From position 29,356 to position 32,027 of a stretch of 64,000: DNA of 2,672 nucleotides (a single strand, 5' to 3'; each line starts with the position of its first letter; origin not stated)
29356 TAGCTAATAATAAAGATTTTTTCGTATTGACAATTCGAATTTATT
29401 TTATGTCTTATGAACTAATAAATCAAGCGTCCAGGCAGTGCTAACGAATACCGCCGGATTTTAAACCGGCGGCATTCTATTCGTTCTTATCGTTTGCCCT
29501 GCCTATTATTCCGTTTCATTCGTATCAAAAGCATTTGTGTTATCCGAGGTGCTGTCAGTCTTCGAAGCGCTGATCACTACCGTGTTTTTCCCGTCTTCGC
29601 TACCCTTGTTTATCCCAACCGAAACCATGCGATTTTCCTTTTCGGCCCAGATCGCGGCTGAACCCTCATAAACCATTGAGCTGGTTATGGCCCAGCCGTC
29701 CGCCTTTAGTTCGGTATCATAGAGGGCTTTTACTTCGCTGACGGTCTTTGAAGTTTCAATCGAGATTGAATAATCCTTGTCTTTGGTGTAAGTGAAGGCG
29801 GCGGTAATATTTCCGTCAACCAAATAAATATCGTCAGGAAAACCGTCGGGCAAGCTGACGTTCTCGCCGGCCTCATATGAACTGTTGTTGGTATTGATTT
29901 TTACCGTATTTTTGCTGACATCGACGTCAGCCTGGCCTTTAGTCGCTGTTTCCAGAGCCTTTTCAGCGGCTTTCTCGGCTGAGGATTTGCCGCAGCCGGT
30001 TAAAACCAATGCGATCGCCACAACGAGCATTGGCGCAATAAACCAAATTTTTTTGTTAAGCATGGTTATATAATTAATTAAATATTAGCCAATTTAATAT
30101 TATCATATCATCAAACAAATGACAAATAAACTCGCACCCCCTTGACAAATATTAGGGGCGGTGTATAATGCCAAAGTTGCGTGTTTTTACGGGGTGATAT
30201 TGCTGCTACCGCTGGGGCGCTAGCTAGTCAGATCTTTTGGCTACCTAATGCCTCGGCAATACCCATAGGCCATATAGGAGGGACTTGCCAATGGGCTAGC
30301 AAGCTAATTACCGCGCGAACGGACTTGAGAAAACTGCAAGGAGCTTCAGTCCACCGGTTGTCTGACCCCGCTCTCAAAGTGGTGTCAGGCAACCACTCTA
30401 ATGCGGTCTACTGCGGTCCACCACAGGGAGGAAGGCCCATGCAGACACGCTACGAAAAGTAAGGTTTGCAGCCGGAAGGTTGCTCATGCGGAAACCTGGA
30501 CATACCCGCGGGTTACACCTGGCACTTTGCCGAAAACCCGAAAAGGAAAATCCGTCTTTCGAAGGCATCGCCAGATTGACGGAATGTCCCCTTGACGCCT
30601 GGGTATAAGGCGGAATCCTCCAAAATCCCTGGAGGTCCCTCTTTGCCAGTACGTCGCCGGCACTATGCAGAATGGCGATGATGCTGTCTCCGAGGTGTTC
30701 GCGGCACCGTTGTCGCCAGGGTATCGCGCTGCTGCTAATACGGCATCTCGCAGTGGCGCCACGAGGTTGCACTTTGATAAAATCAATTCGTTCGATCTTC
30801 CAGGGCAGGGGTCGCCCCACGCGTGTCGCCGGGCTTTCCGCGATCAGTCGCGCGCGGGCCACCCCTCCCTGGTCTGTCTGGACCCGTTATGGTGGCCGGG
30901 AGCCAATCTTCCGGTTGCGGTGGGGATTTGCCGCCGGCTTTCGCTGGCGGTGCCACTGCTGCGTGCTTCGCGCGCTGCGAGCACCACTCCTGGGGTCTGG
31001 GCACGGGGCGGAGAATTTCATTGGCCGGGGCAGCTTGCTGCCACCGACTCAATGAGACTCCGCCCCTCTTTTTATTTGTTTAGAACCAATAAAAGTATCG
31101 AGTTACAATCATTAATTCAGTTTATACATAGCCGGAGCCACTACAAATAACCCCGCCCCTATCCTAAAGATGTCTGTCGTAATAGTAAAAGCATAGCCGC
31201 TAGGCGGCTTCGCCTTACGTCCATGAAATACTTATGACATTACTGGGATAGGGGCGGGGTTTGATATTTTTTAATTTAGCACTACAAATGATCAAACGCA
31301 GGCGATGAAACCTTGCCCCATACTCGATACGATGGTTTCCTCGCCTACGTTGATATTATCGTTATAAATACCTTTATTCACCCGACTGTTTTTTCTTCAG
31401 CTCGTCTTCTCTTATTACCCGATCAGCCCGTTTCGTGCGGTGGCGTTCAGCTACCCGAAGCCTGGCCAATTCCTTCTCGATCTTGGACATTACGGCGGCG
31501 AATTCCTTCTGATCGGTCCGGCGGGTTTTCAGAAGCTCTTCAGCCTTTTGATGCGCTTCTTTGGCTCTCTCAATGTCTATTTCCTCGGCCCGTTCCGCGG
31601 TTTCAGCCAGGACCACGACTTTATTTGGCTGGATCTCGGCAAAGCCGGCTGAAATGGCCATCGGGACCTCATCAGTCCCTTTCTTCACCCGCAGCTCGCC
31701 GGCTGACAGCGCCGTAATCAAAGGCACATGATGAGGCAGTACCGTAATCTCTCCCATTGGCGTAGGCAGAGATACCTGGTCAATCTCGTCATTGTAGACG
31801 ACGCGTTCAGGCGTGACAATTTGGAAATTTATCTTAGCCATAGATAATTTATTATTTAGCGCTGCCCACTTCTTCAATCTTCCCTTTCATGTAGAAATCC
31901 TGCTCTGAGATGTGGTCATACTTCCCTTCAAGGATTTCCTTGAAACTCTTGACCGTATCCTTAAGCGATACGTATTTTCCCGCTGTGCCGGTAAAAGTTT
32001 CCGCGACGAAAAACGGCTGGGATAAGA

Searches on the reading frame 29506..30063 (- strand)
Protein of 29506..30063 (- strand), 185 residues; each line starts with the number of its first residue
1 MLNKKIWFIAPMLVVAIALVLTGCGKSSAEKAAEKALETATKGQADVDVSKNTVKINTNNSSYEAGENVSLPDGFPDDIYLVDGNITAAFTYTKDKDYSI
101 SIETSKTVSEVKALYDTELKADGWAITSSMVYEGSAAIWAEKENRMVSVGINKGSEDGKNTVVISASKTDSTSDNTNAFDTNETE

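Call 3: search_protein_families(library=pfam, proteins=[window:29506-30063:-], max_evalue=0.01)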
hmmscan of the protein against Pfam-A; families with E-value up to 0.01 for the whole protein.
window:29506-30063:- (185 aa): 0 families

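Call 17: search_protein_families(library=pfam, proteins=[window:29506-30063:-], max_evalue=1)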
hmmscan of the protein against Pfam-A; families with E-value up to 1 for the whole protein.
window:29506-30063:- (185 aa): 4 families
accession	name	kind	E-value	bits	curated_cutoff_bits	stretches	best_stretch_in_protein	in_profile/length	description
PF18656.6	DUF5633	-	0.065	13.5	23.6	1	26-39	6-19/41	Family of unknown function (DUF5633)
PF13627.12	LptM_cons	-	0.22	11.9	27.3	1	13-25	3-15/23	LPS-assembly lipoprotein LptM, conserved region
PF22282.1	CydS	-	0.33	11.3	25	1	8-21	7-20/31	CydS-like protein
PF06474.18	LPAM_MltD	-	0.92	10.2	24.8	0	10-24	18-32/34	MltD lipid attachment motif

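Call 48: search_protein_families(library=ncbifam, proteins=[window:29506-30063:-], max_evalue=0.01)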
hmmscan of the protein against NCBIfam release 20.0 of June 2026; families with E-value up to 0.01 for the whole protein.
window:29506-30063:- (185 aa): 3 families
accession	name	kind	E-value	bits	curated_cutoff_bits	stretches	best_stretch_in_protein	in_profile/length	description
NF047408.1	SA0632_fam_LP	equivalog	0.0013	18.4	70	1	12-43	6-37/68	SA0632 family lipoprotein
NF041428.1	TrsH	subfamily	0.002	18.2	150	1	13-67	7-63/149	TrsH/TraH family protein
TIGR02722.1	lp_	equivalog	0.0068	16.4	110.55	0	12-57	5-52/189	penicillin-binding protein activator LpoB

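Call 74: find_homologous_proteins(query=window:29506-30063:-, max_evalue=0.001)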
Query window:29506-30063:- (185 aa): 16 proteins with E <= 0.001 among 149 candidates.
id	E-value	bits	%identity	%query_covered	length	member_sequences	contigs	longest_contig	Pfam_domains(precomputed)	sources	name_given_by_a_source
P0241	4.1e-109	380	98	100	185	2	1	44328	PF27226.1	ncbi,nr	ncbi:MAG: hypothetical protein PHH01_02135 [Patescibacteria group bacterium]|nr:hypothetical protein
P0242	1.3e-55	206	59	91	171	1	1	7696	PF27226.1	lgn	-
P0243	1.4e-54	203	58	96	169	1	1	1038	PF27226.1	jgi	jgi:hypothetical protein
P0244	1.7e-50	189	55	90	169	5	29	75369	PF27226.1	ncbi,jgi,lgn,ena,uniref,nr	ncbi:MAG: hypothetical protein COT24_04245 [Candidatus Kerfeldbacteria bacterium CG08_land_8_20_14_0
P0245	4.1e-49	185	54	89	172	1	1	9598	PF27226.1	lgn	-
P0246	6.9e-48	181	54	91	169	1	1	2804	PF27226.1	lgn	-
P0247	1.5e-40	157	48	94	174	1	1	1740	PF27226.1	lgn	-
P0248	2.1e-40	157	48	95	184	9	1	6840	PF27226.1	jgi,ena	-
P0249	3.5e-39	153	52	89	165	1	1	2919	PF27226.1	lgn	-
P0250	1.2e-31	128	44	91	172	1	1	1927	PF27226.1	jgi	jgi:hypothetical protein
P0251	2.0e-31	127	41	88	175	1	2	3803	PF27226.1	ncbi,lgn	-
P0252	8.8e-29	119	41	81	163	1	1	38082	PF27226.1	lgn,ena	-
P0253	2.9e-12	65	34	63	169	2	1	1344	PF27226.1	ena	-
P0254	1.4e-9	56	35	80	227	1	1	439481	PF27226.1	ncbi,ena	-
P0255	4.6e-9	55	33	78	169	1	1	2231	-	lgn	-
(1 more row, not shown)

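Call 75: find_encoding_contigs(protein=P0244, flank=4000, max_places=4)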
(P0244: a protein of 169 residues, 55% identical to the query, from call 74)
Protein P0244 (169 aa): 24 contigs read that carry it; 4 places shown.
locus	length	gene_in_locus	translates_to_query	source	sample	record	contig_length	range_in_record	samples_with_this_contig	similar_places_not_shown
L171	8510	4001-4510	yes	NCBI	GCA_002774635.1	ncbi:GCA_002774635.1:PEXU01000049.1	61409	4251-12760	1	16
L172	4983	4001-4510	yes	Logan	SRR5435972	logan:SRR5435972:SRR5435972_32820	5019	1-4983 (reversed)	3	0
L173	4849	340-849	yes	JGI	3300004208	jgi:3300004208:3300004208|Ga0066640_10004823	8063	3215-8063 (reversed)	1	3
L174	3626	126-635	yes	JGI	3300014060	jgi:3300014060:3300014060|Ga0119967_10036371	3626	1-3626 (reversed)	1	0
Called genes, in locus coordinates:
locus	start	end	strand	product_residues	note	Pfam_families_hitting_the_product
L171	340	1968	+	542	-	PF12704:MacB_PCD, PF02687:FtsX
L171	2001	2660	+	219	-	PF02463:SMC_N (weak), PF00005:ABC_tran, PF13304:AAA_21 (faint)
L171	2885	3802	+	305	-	PF01636:APH, PF07914:DUF1679 (weak)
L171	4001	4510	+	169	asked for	PF27226:AF_1845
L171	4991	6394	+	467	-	PF00772:DnaB, PF03796:DnaB_C, PF13481:AAA_25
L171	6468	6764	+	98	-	PF02575:YbaB_DNA_bd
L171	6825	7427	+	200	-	PF21176:RecR_HhH, PF02132:RecR_ZnF (weak), PF01751:Toprim, PF13662:Toprim_4, PF21175:RecR_C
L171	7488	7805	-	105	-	PF00829:Ribosomal_L21p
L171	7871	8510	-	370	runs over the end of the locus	PF00953:Glycos_transf_4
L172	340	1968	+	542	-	PF12704:MacB_PCD, PF02687:FtsX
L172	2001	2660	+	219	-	PF02463:SMC_N (weak), PF00005:ABC_tran, PF13304:AAA_21 (faint)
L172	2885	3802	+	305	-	PF01636:APH, PF07914:DUF1679 (weak)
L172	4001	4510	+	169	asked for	PF27226:AF_1845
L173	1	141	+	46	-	?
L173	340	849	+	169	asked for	PF27226:AF_1845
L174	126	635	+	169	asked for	PF27226:AF_1845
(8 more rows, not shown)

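Call 76: find_encoding_contigs(protein=P0242, flank=4000, max_places=2)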
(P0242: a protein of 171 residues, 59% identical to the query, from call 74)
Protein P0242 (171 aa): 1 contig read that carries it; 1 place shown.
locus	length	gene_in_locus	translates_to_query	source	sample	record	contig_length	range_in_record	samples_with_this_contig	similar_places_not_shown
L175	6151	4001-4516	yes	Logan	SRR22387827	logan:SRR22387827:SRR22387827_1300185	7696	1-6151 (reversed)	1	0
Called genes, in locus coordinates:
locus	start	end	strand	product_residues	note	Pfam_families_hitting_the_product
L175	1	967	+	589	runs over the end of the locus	PF00664:ABC_membrane, PF00005:ABC_tran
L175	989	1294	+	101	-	PF09962:DUF2196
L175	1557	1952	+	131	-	PF00702:Hydrolase, PF13419:HAD_2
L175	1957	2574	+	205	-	PF00702:Hydrolase, PF12710:HAD, PF13419:HAD_2, PF13242:Hydrolase_like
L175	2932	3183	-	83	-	-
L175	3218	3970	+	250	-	-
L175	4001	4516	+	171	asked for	PF27226:AF_1845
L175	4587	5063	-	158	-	PF07884:VKOR (weak)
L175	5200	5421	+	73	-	-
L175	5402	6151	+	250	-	?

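Call 77: find_encoding_contigs(protein=P0252, flank=4000, max_places=2)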
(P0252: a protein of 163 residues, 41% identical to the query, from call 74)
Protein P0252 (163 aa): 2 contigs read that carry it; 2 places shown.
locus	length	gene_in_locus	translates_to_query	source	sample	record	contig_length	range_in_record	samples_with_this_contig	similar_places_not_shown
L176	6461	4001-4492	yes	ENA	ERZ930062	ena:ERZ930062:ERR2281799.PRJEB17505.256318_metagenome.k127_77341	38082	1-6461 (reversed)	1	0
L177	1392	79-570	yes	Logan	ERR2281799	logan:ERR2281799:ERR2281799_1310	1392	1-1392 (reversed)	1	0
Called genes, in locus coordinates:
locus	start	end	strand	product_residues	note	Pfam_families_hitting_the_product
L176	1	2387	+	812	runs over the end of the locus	PF01326:PPDK_N, PF00391:PEP-utilizers, PF02896:PEP-utilizers_C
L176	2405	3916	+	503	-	-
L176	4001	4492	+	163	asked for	PF27226:AF_1845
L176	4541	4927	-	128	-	PF01741:MscL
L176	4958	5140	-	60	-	-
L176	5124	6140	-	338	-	PF00962:A_deaminase, PF19326:AMP_deaminase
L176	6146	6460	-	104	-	?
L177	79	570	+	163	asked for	PF27226:AF_1845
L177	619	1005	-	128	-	PF01741:MscL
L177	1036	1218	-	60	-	-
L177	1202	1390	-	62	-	?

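Call 100: predict_structure(alignment_id=A6)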
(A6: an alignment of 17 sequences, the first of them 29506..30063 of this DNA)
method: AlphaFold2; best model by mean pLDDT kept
length: 185 residues; sequences in the alignment: 17
mean_pLDDT: 81.5   pTM: 0.71
mean pLDDT of the five models: 81.5, 80.4, 80.3, 78.4, 77.9
residues with pLDDT >= 90: 102; 70-90: 40; 50-70: 6; < 50: 37
segments of 3 or more residues with pLDDT < 50: 1-23, 172-185
pLDDT, mean of each block of 10 residues (from residue 1): 43 43 65 87 88 89 91 94 96 89 96 98 98 96 97 83 93 42 41
secondary structure, 60 per line:
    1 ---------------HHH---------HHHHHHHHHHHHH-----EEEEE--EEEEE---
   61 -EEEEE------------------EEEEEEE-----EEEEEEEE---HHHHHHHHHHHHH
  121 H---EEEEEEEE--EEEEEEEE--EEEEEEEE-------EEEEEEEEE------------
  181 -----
elements in order: H28-40 E46-50 E53-57 E62-66 E85-91 E97-104 H108-121 E125-132 E135-142 E145-152 E160-168

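Call 102: fold_search(model_id=the predicted structure, library=pdb)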
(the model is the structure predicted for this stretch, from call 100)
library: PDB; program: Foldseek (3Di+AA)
matches with E <= 10: 1352; with E <= 0.001: 0
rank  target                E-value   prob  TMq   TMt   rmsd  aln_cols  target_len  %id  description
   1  6e8a_B                1.1e-03  1.00  0.33  0.41   6.4       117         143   11  Crystal structure of DcrB from Salmonella enterica at 1.92 Angstroms resolution (released 2018-10-31)
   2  1v2b_A                1.4e-02  0.98  0.31  0.37   9.2       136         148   12  Crystal Structure of PsbP Protein in the Oxygen-Evolving Complex of Photosystem II from Higher Plants (released 2004-05-18)
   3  6td9_A                1.7e-02  1.00  0.37  0.28   8.3       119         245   11  X-ray structure of mature PA1624 from Pseudomonas aeruginosa PAO1 (released 2019-12-04)
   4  2vu4                  1.9e-02  0.99  0.36  0.43   8.8       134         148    8  Structure of PsbP protein from Spinacia oleracea at 1.98 A resolution (released 2009-07-21)
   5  2zfd_B                3.1e-02  1.00  0.34  0.52   2.0        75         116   13  The crystal structure of plant specific calcium binding protein AtCBL2 in complex with the regulatory domain of AtCIPK (released 2008-02-19)
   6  1v2b_B                3.5e-02  0.91  0.31  0.36   7.5       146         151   11  Crystal Structure of PsbP Protein in the Oxygen-Evolving Complex of Photosystem II from Higher Plants (released 2004-05-18)
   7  4rth_A                3.5e-02  0.85  0.29  0.31   7.7       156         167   12  The crystal structure of PsbP from Zea mays (released 2015-03-11)
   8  4pws                  3.5e-02  0.77  0.28  0.29   9.9       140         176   11  Crystal structure of secreted proline rich antigen MTC28 (Rv0040c) at 2.15 A with bound chloride from Mycobacterium tube (released 2015-03-25)
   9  4kt5_A                3.7e-02  0.21  0.11  0.18  12.9       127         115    9  Structure of GrlR-GrlA complex (released 2013-10-09)
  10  3f08_A                4.1e-02  0.96  0.25  0.32   9.5       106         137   16  Crystal structure of the putative uncharacterized protein Q6HG14 from Bacilllus thuringiensis. Northeast Structural Ge (released 2008-11-18)
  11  6e8a_A                4.4e-02  0.91  0.33  0.39   8.0       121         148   11  Crystal structure of DcrB from Salmonella enterica at 1.92 Angstroms resolution (released 2018-10-31)
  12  5y4g_A                4.4e-02  0.72  0.28  0.19  15.1       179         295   10  Apo Structure of AmbP3 (released 2018-07-18)
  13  5y72_B                4.6e-02  0.66  0.28  0.19  14.4       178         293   11  DMSPP Bound AmbP3 (released 2018-07-18)
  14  2xb3                  4.9e-02  0.90  0.32  0.36   7.4       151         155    9  The Structure of Cyanobacterial PsbP (released 2010-08-25)
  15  4rth_B                4.9e-02  0.77  0.29  0.32   7.6       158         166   13  The crystal structure of PsbP from Zea mays (released 2015-03-11)
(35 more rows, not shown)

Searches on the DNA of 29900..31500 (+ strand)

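Call 8: search_rna_families(source=window, start=29900, end=31500, threshold=evalue, max_evalue=1, show_alignments=2)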
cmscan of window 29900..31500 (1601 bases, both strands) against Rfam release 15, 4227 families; matches with E-value up to 1: 2.
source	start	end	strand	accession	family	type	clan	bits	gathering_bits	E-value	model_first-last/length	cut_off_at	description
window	31152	31258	+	RF04147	MIR6224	Gene; miRNA;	-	21.1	171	0.23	1-176/176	no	MIR6224 microRNA precursor family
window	30927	31081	-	RF01867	CC2171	Gene; sRNA;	-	17.6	75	0.48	1-159/159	no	caulobacter sRNA CC2171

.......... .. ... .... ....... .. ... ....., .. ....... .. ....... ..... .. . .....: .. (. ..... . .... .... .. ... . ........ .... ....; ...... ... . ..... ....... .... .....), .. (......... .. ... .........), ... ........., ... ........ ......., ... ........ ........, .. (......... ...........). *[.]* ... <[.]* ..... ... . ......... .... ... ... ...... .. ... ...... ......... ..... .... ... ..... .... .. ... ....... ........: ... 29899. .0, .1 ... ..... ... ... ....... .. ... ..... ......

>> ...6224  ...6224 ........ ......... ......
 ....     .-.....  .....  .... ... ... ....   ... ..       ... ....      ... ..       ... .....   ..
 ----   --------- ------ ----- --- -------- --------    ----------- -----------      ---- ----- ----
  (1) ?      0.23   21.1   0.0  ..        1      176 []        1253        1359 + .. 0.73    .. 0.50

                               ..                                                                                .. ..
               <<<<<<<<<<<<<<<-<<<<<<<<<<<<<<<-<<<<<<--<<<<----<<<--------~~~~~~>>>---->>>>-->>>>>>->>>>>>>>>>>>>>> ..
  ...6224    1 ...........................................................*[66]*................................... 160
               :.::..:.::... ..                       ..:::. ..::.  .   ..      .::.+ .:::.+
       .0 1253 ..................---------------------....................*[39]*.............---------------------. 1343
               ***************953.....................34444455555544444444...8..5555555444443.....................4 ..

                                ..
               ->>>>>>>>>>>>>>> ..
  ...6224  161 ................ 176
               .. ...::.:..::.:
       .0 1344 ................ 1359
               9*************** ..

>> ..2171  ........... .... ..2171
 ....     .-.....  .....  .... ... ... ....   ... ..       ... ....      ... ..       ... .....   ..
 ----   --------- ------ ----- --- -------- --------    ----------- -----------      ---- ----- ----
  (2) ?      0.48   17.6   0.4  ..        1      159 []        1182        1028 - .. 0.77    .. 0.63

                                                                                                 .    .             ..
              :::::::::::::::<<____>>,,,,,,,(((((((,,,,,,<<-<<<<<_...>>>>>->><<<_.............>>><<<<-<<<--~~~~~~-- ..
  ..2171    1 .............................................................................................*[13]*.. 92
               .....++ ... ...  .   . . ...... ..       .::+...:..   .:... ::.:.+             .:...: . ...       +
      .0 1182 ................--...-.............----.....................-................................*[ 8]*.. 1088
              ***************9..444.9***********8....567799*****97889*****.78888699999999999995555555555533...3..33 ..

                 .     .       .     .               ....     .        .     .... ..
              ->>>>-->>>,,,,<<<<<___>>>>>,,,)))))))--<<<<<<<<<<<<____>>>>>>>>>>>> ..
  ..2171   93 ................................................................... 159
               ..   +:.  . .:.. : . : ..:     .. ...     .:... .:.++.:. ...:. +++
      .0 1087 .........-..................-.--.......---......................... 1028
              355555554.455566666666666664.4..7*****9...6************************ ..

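Call 79: search_dna_similar(query=window:30177-31090:+, collection=plasmids, mode=distant, max_evalue=0.001, max_rows=10)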
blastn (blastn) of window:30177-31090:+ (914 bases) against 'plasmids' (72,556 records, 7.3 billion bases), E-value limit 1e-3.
No match.

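Call 80: search_dna_similar(query=window:30177-31090:+, collection=phages, mode=distant, max_evalue=0.001, max_rows=10)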
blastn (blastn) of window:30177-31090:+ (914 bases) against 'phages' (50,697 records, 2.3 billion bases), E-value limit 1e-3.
No match.

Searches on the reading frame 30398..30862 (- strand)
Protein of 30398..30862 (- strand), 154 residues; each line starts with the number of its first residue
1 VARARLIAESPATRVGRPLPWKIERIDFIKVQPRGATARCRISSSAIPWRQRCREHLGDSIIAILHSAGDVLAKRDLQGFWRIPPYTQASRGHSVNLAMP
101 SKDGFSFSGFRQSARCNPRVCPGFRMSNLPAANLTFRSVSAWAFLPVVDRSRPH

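Call 82: search_protein_families(library=pfam, proteins=[window:30398-30862:-], max_evalue=1)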
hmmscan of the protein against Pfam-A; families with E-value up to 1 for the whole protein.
window:30398-30862:- (154 aa): 2 families
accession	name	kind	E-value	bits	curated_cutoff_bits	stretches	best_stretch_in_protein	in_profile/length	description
PF21992.2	DUF6927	-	0.041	14.3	27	1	44-57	5-18/74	Domain of unknown function (DUF6927)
PF17292.8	POB3_N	-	0.23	12.4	23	0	29-113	6-74/93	POB3-like N-terminal PH domain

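Call 86: search_dna_similar(query=window:30398-30862:-, collection=plasmids, mode=protein, max_evalue=0.001, max_rows=5)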
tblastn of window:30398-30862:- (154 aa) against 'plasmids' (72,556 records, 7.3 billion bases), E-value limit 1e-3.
No match.

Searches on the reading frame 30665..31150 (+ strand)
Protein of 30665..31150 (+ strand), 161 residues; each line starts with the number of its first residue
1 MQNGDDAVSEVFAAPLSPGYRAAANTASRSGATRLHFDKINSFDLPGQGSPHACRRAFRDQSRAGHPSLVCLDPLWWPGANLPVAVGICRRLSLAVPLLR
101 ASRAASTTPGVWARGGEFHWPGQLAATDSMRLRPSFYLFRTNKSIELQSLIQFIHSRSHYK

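Call 82: search_protein_families(library=pfam, proteins=[window:30665-31150:+], max_evalue=1)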
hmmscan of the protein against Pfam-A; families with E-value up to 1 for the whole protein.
window:30665-31150:+ (161 aa): 0 families

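Call 92: search_protein_representatives(protein=window:30665-31150:+)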
Query: 161 residues. Proteins with E-value up to 0.001 (for the whole library): 1; up to 1e-10: 0; up to 1e-30: 0. The best 1 are listed.
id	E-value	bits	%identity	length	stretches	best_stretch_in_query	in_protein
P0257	4.8e-07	46.1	38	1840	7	77-122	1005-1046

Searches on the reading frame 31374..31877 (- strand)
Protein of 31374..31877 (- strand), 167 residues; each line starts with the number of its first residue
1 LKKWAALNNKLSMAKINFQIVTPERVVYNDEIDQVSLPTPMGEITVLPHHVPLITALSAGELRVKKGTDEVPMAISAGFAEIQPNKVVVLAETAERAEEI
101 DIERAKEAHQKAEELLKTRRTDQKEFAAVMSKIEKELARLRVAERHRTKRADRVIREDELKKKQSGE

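Call 9: search_protein_families(library=pfam, proteins=[window:31374-31877:-], max_evalue=0.001)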
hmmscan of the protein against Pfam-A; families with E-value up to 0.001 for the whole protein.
window:31374-31877:- (167 aa): 2 families
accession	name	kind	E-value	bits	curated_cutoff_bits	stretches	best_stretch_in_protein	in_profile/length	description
PF02823.21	ATP-synt_DE_N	-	1.4e-27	95.9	27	1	17-94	2-80/80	ATP synthase, Delta/Epsilon chain, beta-sandwich domain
PF00401.25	ATP-synt_DE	-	6.9e-08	33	24.6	1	98-144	1-47/47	ATP synthase, Delta/Epsilon chain, long alpha-helix domain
